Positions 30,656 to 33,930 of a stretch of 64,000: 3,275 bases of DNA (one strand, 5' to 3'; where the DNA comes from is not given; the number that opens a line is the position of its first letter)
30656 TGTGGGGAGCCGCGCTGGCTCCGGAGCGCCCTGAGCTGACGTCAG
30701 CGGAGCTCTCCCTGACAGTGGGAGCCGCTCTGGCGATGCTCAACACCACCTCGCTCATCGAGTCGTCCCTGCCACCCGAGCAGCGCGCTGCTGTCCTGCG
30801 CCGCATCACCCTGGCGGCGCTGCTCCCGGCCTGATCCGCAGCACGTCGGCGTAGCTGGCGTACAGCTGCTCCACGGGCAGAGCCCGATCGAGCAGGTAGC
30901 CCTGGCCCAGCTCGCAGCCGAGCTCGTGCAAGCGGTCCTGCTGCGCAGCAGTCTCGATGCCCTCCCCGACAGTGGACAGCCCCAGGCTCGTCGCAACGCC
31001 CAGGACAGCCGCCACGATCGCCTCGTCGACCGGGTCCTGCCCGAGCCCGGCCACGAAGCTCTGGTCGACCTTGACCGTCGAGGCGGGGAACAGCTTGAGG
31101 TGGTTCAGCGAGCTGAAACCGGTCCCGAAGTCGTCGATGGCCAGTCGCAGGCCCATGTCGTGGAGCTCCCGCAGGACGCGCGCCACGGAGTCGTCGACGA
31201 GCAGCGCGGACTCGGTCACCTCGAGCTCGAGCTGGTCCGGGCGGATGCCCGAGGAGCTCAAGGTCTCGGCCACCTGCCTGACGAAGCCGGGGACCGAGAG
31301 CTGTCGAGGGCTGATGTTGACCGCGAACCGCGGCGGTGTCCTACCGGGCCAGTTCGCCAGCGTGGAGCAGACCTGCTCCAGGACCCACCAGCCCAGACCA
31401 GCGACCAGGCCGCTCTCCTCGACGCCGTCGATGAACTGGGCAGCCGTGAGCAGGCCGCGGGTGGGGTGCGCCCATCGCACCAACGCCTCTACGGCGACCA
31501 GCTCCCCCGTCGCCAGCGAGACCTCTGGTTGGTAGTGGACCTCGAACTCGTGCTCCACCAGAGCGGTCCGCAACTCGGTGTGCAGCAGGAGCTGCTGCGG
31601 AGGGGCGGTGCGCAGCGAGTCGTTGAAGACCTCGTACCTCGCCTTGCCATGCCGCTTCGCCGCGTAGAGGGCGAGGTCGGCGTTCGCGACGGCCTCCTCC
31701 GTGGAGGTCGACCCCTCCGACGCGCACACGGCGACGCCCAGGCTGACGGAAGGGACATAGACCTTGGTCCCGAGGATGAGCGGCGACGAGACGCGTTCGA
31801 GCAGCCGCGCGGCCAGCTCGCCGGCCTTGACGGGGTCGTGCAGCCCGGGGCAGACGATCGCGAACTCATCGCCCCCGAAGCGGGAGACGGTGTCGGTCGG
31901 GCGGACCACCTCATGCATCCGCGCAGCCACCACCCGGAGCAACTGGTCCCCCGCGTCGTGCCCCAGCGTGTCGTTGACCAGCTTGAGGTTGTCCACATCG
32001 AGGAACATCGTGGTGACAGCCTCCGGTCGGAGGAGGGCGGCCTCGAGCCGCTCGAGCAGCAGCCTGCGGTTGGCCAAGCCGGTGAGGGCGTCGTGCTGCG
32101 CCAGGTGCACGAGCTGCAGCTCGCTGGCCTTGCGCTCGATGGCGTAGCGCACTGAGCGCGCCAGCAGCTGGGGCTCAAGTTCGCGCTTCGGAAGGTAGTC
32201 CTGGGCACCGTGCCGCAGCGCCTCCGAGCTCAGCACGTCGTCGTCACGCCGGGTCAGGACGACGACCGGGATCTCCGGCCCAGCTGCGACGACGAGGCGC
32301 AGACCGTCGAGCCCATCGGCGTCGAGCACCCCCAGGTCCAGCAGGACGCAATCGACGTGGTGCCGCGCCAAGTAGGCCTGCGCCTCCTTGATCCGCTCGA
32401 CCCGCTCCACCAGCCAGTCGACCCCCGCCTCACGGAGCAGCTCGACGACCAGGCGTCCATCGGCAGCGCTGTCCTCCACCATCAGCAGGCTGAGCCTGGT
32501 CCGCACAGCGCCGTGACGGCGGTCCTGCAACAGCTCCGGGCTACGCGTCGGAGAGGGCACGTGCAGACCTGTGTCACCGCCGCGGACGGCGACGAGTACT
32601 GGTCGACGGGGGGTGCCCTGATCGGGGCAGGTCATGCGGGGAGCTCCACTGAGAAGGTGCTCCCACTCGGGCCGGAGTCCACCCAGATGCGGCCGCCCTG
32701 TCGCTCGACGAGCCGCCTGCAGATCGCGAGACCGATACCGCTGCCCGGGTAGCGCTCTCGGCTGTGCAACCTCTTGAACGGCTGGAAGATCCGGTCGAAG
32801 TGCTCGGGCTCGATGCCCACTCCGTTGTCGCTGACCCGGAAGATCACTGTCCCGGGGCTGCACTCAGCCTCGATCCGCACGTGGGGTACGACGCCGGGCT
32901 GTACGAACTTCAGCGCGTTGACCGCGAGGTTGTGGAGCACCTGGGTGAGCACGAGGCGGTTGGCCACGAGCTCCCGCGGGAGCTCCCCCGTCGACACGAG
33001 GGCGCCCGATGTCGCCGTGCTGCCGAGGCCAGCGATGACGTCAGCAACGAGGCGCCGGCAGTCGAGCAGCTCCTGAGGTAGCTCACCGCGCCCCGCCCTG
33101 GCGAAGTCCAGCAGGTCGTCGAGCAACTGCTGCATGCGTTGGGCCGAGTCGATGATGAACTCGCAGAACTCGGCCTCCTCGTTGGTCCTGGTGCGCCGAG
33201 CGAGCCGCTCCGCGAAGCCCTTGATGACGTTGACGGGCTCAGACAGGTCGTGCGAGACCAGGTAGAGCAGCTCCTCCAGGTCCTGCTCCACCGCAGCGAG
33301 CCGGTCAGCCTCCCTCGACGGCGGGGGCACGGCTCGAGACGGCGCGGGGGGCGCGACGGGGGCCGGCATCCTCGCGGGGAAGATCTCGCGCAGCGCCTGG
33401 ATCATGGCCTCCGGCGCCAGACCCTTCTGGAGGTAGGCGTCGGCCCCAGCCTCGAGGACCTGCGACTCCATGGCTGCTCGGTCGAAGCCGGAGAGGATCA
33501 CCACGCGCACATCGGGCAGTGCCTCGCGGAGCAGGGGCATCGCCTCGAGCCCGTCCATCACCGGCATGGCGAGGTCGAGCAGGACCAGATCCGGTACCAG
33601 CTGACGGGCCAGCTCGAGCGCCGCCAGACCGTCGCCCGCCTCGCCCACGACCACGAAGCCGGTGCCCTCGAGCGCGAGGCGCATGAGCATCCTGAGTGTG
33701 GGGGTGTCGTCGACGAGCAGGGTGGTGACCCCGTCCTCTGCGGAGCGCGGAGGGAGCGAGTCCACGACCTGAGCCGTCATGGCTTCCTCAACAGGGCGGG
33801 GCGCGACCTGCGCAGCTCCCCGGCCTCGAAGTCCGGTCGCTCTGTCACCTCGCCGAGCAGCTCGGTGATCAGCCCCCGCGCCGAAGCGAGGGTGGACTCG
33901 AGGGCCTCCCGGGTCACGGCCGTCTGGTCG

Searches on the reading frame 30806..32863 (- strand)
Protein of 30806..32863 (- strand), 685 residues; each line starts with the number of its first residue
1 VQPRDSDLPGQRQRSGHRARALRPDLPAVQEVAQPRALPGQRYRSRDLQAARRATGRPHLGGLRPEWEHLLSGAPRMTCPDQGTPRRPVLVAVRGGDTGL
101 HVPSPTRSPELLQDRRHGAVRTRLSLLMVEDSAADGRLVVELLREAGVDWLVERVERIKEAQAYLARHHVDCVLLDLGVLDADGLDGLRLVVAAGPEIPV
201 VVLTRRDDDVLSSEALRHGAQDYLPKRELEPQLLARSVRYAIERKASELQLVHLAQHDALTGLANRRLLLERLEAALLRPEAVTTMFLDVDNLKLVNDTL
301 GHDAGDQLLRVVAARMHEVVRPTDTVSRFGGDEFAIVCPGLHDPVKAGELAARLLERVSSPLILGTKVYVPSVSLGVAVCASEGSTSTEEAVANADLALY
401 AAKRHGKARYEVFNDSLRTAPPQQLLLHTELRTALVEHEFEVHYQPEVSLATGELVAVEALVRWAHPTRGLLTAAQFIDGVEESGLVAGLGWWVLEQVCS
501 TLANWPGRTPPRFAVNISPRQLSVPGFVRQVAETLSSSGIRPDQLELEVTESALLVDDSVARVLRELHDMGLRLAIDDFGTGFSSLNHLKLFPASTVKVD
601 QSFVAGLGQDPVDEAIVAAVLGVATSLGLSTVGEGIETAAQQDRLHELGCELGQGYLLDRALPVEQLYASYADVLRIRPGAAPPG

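Call 3: search_protein_families(library=pfam, proteins=[window:30806-32863:-], max_evalue=1)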
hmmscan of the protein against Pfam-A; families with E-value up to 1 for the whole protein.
window:30806-32863:- (685 aa): 3 families
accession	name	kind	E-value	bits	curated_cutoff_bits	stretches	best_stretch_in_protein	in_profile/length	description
PF00563.25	EAL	-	5.8e-68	229.2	31.3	1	430-659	3-234/236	EAL domain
PF00990.26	GGDEF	-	4.8e-39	134.1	23.8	1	255-408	1-160/161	Diguanylate cyclase, GGDEF domain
PF00072.30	Response_reg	-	3.8e-15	56.4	30.2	1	127-235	2-108/111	Response regulator receiver domain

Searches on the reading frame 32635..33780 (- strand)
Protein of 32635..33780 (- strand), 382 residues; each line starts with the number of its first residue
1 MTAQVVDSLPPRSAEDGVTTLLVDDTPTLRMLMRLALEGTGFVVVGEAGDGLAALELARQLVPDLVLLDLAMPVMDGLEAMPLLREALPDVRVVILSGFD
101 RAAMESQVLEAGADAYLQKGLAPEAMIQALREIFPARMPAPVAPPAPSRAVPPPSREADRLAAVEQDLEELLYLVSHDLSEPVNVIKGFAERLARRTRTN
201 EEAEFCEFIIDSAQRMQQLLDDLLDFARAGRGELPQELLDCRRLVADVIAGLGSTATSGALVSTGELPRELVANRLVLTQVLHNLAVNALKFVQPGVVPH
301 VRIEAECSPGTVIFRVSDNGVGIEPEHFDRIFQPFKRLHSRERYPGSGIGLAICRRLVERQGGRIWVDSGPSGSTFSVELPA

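Call 3: search_protein_families(library=pfam, proteins=[window:32635-33780:-], max_evalue=1)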
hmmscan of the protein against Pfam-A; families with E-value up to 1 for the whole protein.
seq(382 aa): 5 families
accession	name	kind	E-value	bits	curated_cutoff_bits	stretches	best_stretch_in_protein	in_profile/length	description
PF00072.30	Response_reg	-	3.3e-26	92.1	30.2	1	21-131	2-111/111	Response regulator receiver domain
PF02518.31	HATPase_c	-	4.1e-26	92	26.4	1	276-381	4-108/111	Histidine kinase-, DNA gyrase B-, and HSP90-like ATPase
PF00512.31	HisKA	-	9.4e-14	51.7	26.9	1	169-231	3-65/66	His Kinase A (phospho-acceptor) domain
PF13581.12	HATPase_c_2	-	0.0087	16.5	27.4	1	286-360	40-111/127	Histidine kinase-like ATPase domain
PF06968.18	BATS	-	0.088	13.4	22.2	1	73-116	17-61/88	Biotin and Thiamin Synthesis associated domain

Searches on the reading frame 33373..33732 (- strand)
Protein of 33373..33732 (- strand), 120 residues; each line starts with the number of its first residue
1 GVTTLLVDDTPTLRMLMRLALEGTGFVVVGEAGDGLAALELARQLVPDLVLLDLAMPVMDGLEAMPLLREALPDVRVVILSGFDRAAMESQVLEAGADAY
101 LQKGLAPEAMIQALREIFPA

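Call 79: search_solved_structures(query=window:33373-33732:-, max_evalue=0.00001, show_alignments=0)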
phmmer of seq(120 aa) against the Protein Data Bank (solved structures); distinct sequences matched with E-value up to 0.00001: 204 (the best 60 are shown).
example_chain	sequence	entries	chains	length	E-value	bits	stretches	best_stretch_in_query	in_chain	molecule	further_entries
7od9_B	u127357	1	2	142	1.8e-19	73.5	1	2-119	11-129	Response regulator receiver protein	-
6ekg_Y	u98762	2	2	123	1.9e-19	73.4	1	2-119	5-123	Chemotaxis protein CheY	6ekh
1a04_A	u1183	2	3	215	6.1e-19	71.8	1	3-116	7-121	NITRATE/NITRITE RESPONSE REGULATOR PROTEIN NARL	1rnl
1tmy_A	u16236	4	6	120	2e-18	70.1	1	3-117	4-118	CHEY PROTEIN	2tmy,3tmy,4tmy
4iga_A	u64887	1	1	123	2.2e-18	70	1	3-117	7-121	Chemotaxis protein CheY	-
1u0s_Y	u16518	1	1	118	2.2e-18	70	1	3-117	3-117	Chemotaxis protein cheY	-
6er7_A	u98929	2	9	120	3.2e-18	69.5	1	4-117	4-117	120aa long hypothetical chemotaxis protein (CheY)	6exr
9xzo_A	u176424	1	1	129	2.1e-17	66.8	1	4-117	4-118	De novo protein M1X0B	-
9rhz_C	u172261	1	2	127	3.1e-17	66.3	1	4-115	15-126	Chemotaxis protein CheY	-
4qyw_A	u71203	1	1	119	3.7e-17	66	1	3-117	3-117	Chemotaxis protein CheY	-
6c40_B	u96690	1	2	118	2.1e-16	63.6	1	3-117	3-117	Chemotaxis protein CheY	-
6swf_A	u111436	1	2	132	2.9e-15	60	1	5-113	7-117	Two-component response regulator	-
6swb_A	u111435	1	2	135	3.2e-15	59.8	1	5-113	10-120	Two-component response regulator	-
6wsh_A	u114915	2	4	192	3.4e-15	59.7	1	5-114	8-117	Response regulator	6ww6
3eul_A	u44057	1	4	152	1e-14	58.2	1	4-113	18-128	POSSIBLE NITRATE/NITRITE RESPONSE TRANSCRIPTIONAL REGULATORY PROTEIN NARL (DNA-binding res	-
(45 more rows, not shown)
